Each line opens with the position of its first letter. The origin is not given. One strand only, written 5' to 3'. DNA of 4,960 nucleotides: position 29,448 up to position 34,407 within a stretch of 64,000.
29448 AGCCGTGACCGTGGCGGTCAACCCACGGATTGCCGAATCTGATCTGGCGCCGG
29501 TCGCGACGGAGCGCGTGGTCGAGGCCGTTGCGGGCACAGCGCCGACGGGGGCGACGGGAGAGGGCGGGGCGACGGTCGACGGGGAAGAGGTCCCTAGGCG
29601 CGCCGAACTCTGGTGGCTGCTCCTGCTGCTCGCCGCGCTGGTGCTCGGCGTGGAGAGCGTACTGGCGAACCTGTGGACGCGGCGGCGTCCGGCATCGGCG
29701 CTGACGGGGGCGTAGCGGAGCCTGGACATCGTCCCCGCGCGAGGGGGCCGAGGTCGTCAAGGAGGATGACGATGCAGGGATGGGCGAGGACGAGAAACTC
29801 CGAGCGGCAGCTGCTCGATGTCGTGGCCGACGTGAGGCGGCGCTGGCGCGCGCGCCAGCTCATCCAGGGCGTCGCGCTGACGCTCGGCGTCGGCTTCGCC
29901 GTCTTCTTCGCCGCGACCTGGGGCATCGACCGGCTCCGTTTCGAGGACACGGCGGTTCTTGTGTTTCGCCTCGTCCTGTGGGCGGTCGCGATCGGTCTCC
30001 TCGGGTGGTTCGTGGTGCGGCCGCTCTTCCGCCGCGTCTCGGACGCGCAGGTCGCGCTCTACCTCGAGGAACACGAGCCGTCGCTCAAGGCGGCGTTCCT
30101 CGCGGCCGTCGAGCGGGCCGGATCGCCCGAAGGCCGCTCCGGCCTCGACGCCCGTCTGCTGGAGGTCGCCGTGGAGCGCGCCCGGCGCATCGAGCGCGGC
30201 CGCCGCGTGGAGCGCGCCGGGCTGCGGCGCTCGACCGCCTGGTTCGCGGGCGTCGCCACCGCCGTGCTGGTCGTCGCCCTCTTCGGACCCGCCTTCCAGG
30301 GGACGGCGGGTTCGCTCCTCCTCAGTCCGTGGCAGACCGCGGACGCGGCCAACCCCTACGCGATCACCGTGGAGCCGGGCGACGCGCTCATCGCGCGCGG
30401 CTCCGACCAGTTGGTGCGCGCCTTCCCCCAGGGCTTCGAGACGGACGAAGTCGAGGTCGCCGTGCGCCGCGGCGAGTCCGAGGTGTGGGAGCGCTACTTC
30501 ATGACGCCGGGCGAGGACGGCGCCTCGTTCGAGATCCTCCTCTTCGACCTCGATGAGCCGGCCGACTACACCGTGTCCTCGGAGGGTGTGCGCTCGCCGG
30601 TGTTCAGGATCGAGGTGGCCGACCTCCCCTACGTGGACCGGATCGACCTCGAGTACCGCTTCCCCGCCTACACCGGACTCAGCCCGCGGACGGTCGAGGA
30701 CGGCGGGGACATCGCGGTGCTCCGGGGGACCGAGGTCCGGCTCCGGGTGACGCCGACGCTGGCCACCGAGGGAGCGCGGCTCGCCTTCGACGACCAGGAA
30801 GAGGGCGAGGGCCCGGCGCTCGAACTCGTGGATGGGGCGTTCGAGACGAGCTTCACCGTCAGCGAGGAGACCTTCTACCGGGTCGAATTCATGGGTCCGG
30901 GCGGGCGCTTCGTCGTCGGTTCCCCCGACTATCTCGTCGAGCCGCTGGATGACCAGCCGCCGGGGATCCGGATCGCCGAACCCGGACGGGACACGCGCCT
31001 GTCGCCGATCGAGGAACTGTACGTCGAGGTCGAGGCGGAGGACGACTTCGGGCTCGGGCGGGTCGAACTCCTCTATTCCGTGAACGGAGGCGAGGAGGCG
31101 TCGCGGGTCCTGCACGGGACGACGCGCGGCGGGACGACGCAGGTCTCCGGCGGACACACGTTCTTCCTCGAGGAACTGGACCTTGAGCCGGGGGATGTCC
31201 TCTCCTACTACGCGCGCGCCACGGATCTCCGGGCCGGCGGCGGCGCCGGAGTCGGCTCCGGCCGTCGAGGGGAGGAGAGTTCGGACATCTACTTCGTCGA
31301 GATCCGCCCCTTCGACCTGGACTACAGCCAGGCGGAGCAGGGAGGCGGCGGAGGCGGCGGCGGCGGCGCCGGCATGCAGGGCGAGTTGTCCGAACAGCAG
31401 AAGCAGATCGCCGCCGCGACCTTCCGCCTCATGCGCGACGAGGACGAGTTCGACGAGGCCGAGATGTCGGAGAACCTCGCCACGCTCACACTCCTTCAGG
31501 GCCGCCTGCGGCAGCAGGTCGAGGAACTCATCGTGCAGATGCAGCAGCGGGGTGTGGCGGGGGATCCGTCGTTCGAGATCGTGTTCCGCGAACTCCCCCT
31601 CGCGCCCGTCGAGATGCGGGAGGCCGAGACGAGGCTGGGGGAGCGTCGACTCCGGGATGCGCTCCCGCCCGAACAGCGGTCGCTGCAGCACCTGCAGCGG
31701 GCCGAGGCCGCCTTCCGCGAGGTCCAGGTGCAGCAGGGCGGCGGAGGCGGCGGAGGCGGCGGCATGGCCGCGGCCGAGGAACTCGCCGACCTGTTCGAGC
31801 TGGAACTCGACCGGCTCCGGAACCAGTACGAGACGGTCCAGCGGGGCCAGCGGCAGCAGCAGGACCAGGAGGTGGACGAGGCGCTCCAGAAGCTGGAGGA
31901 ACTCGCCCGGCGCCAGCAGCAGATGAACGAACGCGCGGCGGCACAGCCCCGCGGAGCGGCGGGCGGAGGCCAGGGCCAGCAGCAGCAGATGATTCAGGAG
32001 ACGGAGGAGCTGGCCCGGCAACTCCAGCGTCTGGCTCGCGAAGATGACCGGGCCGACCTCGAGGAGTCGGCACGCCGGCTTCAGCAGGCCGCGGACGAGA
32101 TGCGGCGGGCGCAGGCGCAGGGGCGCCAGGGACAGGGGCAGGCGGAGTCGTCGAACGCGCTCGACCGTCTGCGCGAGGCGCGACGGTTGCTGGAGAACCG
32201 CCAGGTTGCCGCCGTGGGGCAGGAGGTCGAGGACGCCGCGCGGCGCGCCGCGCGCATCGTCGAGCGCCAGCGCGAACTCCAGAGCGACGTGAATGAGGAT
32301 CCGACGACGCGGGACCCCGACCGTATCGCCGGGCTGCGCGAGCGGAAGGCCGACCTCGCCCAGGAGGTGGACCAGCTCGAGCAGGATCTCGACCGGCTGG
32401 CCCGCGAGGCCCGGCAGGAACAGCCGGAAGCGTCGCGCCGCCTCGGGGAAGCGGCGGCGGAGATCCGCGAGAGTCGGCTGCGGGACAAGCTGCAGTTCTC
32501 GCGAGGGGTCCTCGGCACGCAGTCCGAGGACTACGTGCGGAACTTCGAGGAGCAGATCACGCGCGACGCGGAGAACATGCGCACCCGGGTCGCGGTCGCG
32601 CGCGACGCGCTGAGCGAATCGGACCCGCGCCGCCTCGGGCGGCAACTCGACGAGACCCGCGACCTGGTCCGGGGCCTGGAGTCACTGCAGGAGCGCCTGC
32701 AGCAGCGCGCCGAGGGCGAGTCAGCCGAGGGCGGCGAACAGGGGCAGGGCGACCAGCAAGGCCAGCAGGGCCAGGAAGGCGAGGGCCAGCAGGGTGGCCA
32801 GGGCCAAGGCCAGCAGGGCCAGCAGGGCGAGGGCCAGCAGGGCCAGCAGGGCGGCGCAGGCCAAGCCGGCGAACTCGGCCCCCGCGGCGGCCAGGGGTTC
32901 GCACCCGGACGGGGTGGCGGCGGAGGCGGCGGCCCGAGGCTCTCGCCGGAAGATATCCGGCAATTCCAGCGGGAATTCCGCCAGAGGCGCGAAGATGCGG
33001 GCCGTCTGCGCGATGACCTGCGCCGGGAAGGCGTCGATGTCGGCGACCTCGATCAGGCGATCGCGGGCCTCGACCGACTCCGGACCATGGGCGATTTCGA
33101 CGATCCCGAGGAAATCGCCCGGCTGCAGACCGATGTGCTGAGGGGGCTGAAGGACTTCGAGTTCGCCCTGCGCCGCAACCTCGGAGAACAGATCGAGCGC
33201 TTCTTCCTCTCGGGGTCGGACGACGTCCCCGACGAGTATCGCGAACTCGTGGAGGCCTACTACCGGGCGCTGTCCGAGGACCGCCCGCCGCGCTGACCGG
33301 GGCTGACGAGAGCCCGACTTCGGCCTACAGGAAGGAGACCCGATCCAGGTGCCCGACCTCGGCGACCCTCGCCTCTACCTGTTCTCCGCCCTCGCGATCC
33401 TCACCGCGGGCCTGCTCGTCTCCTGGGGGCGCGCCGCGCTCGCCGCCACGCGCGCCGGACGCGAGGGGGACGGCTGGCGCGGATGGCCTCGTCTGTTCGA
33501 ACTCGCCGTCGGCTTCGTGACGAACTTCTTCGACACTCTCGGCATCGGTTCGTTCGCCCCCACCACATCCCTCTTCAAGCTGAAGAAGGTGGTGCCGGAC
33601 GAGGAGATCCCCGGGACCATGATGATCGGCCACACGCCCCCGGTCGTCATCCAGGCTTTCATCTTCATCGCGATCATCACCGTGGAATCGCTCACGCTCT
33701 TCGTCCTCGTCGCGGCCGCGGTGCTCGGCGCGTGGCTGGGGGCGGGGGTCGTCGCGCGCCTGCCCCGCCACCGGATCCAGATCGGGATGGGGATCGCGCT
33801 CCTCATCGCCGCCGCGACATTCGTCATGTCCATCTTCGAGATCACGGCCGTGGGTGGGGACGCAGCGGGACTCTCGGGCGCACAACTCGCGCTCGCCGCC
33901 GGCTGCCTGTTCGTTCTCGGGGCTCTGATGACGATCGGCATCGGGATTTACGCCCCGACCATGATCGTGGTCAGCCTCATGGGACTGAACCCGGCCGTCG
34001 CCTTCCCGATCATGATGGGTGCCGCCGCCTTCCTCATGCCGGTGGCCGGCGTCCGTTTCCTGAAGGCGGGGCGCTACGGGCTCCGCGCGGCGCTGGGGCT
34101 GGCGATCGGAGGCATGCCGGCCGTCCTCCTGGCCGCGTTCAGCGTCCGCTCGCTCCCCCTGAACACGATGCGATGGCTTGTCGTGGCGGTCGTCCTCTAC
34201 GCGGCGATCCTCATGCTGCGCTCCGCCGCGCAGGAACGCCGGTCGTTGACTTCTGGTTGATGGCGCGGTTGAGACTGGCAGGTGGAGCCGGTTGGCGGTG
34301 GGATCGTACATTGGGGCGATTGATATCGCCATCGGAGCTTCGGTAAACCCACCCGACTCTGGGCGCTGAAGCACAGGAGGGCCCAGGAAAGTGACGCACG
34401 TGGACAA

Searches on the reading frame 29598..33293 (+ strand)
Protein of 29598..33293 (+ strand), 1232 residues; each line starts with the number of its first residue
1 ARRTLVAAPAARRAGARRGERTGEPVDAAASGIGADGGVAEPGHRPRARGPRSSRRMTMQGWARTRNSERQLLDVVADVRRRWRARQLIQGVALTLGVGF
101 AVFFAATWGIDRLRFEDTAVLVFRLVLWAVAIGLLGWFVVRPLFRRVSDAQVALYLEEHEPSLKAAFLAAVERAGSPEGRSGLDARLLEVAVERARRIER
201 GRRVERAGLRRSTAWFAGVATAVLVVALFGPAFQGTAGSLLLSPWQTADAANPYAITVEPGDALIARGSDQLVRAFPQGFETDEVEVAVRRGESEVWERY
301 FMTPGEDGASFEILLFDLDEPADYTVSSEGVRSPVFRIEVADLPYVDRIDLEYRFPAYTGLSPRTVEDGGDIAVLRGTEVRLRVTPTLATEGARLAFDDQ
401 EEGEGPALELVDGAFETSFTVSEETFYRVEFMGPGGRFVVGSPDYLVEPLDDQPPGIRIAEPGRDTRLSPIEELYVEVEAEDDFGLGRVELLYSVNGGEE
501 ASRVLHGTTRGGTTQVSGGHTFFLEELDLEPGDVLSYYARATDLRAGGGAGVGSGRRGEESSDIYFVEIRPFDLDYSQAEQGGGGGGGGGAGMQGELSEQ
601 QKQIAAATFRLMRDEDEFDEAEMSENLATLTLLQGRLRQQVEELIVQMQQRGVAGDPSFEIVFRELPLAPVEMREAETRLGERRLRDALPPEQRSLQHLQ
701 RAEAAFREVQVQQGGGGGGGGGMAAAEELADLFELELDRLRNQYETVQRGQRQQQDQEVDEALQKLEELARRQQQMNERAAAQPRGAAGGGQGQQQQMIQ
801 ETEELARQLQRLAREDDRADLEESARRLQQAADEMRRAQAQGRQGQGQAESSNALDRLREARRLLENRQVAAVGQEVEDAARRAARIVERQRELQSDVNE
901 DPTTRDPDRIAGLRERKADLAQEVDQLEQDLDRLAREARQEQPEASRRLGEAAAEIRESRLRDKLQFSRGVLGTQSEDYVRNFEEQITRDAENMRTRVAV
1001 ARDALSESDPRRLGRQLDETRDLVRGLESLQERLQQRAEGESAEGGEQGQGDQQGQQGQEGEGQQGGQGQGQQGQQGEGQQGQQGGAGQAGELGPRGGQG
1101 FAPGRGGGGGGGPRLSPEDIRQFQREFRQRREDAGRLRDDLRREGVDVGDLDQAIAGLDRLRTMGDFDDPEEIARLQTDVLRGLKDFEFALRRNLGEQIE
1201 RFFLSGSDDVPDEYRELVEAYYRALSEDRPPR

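Call 26: search_protein_families(library=pfam, proteins=[window:29598-33293:+], max_evalue=0.0001)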
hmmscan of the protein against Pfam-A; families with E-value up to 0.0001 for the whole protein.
window:29598-33293:+ (1232 aa): 1 family
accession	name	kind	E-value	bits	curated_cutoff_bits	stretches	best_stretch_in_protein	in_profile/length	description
PF13779.11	DUF4175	-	5.8e-11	41.6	27.3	2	338-504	186-332/825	Domain of unknown function (DUF4175)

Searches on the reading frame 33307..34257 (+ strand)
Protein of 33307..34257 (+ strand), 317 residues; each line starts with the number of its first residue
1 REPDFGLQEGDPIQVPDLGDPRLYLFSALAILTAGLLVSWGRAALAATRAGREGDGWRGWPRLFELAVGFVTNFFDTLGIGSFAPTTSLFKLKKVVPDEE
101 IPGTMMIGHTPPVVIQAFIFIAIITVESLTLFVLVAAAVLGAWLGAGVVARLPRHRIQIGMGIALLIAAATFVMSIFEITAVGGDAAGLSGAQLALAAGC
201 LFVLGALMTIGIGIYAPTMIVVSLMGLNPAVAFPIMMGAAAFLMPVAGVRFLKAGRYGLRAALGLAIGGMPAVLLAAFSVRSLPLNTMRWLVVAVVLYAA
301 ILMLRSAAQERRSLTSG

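Call 27: search_protein_families(library=pfam, proteins=[window:33307-34257:+], max_evalue=0.0001)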
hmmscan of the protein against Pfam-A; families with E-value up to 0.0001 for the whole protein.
window:33307-34257:+ (317 aa): 1 family
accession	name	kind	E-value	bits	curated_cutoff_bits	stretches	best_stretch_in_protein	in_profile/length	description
PF01925.25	TauE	-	2.4e-14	54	32.6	2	24-170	93-235/237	Sulfite exporter TauE/SafE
